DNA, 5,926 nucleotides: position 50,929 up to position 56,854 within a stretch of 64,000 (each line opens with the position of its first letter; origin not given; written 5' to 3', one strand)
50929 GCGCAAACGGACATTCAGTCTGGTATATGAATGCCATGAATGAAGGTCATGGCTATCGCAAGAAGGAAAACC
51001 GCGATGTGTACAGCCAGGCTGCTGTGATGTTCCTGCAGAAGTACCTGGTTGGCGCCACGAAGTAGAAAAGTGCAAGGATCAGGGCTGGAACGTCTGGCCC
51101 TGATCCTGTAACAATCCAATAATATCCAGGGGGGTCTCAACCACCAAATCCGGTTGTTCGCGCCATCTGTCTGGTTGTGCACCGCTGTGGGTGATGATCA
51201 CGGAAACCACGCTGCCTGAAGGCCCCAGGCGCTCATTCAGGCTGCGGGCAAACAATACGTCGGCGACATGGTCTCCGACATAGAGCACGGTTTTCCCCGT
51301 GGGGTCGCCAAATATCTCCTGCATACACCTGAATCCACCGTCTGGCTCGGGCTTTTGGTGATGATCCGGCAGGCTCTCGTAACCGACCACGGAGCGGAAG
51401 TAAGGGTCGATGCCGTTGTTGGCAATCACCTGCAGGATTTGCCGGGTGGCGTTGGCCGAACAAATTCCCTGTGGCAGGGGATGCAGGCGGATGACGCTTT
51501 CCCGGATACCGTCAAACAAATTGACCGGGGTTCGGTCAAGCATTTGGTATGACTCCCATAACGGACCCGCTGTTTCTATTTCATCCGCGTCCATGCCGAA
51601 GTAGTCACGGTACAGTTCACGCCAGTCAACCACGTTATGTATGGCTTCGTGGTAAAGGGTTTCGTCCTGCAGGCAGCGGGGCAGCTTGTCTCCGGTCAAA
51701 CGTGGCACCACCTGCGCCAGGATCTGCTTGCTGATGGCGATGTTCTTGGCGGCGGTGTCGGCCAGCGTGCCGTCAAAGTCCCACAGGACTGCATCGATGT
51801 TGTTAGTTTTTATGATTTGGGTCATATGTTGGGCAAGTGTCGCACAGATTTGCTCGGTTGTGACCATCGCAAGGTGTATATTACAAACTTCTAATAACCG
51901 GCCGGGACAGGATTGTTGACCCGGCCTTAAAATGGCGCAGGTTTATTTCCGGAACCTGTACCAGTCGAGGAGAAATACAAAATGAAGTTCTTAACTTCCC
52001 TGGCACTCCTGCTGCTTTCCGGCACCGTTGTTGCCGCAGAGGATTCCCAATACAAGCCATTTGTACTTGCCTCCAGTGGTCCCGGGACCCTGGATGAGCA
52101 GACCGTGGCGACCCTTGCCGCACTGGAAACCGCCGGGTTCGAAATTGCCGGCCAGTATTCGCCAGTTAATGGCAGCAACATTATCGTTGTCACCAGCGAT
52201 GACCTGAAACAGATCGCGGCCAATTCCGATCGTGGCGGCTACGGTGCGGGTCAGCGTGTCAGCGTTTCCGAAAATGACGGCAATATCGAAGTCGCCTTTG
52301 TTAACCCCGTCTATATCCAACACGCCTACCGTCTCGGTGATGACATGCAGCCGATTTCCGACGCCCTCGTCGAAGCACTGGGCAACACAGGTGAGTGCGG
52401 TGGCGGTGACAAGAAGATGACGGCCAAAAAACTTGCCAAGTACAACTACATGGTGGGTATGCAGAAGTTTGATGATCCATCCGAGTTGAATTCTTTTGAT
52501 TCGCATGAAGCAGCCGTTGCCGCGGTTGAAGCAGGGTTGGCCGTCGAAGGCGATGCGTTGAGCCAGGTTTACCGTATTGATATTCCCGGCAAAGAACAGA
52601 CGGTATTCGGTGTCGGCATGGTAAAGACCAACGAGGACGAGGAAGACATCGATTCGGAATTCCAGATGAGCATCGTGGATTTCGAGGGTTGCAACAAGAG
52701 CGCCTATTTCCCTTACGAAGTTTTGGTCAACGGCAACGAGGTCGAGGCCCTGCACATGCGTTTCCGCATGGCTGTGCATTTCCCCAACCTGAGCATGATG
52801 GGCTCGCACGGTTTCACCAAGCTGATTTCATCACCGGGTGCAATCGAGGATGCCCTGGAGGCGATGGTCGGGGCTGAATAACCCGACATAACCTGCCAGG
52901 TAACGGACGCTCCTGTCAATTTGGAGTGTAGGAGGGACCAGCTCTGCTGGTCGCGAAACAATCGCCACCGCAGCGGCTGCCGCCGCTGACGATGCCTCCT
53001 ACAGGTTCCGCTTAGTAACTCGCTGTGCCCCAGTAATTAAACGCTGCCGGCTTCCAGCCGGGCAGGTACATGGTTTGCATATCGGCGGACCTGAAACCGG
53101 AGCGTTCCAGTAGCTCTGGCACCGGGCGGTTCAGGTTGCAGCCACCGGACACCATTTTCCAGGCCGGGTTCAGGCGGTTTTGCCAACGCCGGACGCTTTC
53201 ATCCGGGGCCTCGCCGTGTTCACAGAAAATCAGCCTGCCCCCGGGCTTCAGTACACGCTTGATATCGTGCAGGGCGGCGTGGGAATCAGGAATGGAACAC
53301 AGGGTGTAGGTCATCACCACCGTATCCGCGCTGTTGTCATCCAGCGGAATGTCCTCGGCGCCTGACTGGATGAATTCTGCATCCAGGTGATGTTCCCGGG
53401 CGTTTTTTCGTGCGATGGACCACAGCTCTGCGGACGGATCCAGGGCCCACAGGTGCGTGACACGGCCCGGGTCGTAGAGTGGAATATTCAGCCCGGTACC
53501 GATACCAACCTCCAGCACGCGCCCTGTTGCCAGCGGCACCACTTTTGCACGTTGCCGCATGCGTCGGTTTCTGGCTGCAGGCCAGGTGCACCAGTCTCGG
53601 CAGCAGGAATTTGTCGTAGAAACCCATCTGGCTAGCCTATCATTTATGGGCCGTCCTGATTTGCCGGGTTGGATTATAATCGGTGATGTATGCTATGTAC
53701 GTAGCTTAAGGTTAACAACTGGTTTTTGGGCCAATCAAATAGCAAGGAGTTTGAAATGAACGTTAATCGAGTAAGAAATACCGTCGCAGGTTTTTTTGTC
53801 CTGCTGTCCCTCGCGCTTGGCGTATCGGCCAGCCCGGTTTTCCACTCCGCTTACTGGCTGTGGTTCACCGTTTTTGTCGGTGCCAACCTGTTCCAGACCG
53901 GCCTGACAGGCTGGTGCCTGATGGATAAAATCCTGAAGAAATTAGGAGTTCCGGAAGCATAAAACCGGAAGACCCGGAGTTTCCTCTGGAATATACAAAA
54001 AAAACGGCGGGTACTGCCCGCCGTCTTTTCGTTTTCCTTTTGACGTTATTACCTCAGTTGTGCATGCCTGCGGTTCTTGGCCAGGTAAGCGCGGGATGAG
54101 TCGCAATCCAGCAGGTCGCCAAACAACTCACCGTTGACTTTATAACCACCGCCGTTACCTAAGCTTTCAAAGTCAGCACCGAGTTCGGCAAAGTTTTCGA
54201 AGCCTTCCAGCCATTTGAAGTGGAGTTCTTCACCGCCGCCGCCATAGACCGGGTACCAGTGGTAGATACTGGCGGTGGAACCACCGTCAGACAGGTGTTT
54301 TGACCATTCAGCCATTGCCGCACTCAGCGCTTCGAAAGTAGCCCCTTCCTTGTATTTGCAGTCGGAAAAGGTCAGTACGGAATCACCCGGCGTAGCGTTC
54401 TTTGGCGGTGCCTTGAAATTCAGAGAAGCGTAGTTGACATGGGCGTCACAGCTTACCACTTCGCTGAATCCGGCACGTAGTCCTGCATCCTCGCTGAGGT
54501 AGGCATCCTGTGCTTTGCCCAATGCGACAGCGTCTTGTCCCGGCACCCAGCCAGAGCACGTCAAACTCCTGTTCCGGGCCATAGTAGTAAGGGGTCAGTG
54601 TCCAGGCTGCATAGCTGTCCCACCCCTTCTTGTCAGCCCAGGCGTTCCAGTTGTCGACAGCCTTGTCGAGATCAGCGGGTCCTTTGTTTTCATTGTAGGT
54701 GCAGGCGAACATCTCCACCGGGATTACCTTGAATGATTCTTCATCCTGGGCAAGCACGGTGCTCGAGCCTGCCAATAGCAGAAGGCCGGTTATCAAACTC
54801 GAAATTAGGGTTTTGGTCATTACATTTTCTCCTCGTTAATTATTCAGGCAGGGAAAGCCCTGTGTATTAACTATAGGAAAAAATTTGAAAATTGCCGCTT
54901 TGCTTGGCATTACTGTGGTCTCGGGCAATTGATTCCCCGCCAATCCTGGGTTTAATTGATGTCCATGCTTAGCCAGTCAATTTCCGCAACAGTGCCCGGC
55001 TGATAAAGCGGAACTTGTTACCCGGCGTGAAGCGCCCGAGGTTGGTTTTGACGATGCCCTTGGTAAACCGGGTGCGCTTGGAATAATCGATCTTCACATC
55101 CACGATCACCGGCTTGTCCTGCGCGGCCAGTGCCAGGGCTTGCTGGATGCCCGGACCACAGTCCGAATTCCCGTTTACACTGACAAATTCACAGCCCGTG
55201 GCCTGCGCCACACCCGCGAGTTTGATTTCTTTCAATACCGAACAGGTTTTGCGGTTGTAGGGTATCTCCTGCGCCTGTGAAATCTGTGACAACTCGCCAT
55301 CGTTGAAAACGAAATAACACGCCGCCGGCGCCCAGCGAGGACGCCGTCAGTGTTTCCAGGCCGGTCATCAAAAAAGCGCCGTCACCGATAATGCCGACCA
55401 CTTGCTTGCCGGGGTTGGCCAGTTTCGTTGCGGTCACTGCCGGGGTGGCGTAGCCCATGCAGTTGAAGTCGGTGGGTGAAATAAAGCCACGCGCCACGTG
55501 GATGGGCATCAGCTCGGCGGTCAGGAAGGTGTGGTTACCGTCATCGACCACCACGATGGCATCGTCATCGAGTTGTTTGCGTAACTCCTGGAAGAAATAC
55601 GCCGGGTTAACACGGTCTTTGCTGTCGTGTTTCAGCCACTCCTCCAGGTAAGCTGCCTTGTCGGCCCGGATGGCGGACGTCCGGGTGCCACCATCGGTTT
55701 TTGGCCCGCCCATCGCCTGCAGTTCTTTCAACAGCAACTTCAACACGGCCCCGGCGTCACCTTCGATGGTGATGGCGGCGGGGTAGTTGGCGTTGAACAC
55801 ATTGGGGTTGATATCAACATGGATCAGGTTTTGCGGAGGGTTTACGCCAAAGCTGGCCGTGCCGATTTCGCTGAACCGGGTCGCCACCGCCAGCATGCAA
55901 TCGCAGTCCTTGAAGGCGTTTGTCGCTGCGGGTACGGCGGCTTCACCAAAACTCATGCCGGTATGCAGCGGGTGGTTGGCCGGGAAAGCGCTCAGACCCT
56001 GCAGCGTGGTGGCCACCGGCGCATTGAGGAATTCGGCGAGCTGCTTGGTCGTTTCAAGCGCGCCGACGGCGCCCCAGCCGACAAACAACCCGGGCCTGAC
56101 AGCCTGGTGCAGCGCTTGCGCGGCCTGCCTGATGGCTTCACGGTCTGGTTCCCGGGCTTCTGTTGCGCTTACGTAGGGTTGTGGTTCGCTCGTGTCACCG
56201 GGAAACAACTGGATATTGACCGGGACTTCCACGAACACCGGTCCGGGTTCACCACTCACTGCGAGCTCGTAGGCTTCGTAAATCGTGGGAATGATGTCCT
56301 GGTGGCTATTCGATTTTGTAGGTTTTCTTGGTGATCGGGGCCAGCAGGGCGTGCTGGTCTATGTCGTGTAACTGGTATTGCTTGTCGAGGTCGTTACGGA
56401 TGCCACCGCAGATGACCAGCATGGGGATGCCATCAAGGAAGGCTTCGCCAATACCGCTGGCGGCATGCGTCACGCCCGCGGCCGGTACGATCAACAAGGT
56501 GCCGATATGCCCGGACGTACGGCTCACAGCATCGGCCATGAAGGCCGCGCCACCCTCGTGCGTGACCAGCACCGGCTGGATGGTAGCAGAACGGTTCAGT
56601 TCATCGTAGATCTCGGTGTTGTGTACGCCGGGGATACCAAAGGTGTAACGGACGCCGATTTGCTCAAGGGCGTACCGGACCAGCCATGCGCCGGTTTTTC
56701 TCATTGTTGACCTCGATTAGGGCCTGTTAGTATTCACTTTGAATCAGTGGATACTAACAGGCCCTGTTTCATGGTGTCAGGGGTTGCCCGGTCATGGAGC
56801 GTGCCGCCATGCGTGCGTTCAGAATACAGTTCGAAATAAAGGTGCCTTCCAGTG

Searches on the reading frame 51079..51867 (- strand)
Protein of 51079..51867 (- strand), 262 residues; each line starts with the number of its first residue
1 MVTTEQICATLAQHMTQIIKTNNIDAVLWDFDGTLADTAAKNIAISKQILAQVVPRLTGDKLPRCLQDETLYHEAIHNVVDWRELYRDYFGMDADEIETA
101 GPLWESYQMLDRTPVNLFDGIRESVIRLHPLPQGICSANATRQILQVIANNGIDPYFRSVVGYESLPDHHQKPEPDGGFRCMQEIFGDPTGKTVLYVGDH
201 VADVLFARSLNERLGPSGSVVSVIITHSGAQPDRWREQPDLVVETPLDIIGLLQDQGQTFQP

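Call 31: search_protein_families(library=pfam, proteins=[window:51079-51867:-], max_evalue=0.00001)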
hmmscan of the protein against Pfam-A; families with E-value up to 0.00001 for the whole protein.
window:51079-51867:- (262 aa): 2 families
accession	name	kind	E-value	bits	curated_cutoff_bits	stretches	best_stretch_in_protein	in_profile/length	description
PF13419.12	HAD_2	-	1.4e-15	58.3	23.8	1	27-210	1-171/178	Haloacid dehalogenase-like hydrolase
PF00702.32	Hydrolase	-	1.4e-13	52.1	26.4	1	24-209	1-189/191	haloacid dehalogenase-like hydrolase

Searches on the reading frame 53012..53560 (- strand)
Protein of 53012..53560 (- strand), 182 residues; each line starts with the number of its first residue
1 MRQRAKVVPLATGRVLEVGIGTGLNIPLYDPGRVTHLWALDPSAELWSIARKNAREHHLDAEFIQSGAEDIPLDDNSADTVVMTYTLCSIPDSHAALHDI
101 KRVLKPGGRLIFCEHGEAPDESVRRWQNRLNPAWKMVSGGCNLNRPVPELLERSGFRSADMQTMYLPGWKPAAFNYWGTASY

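Call 77: search_protein_families(library=pfam, proteins=[window:53012-53560:-], max_evalue=0.001)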
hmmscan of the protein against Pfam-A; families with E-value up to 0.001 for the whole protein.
window:53012-53560:- (182 aa): 7 families
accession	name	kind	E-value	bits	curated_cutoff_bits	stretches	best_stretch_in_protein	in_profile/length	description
PF08241.18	Methyltransf_11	-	2.8e-21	76.4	21.2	1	16-112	1-95/95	Methyltransferase domain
PF13649.12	Methyltransf_25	-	2.2e-18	67.2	27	1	15-108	1-97/97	Methyltransferase domain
PF13489.12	Methyltransf_23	-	2.7e-16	60.2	27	1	11-128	22-131/164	Methyltransferase domain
PF13847.12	Methyltransf_31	-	4.1e-15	56.2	27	1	14-130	6-129/145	Methyltransferase domain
PF01209.24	Ubie_methyltran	-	3.2e-13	50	20.1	1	15-115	51-154/233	ubiE/COQ5 methyltransferase family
PF08242.18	Methyltransf_12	-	1.4e-11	45.4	30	1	16-110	1-98/98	Methyltransferase domain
PF05148.21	Methyltransf_8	-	0.00022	21.6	27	1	62-114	107-158/219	Hypothetical methyltransferase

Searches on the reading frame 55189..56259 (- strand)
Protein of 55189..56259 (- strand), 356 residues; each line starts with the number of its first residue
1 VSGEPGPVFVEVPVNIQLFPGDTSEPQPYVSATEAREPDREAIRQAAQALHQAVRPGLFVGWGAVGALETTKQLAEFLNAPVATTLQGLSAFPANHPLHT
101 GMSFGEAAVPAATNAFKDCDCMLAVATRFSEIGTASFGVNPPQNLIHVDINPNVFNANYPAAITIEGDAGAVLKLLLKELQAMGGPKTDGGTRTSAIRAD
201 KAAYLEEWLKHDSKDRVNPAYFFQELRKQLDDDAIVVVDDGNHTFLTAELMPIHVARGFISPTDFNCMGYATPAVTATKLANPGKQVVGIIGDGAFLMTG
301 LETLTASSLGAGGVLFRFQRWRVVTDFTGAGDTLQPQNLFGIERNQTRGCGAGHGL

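Call 64: search_protein_families(library=pfam, proteins=[window:55189-56259:-], max_evalue=0.00001)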
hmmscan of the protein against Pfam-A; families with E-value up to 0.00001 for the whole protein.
window:55189-56259:- (356 aa): 2 families
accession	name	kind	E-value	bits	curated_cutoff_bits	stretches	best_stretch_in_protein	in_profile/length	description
PF00205.28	TPP_enzyme_M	-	2.1e-32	112.1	30.4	1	43-175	1-136/137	Thiamine pyrophosphate enzyme, central domain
PF02775.26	TPP_enzyme_C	-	4.2e-14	53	21.9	1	241-308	3-70/151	Thiamine pyrophosphate enzyme, C-terminal TPP binding domain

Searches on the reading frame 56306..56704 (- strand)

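Call 77: search_protein_families(library=pfam, proteins=[window:56306-56704:-], max_evalue=0.001)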
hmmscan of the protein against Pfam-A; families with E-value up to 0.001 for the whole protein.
window:56306-56704:- (132 aa): 1 family
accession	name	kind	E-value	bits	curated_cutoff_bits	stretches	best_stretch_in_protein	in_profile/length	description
PF02776.23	TPP_enzyme_N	-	3.9e-30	104.5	26.8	1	4-120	2-119/119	Thiamine pyrophosphate enzyme, N-terminal TPP binding domain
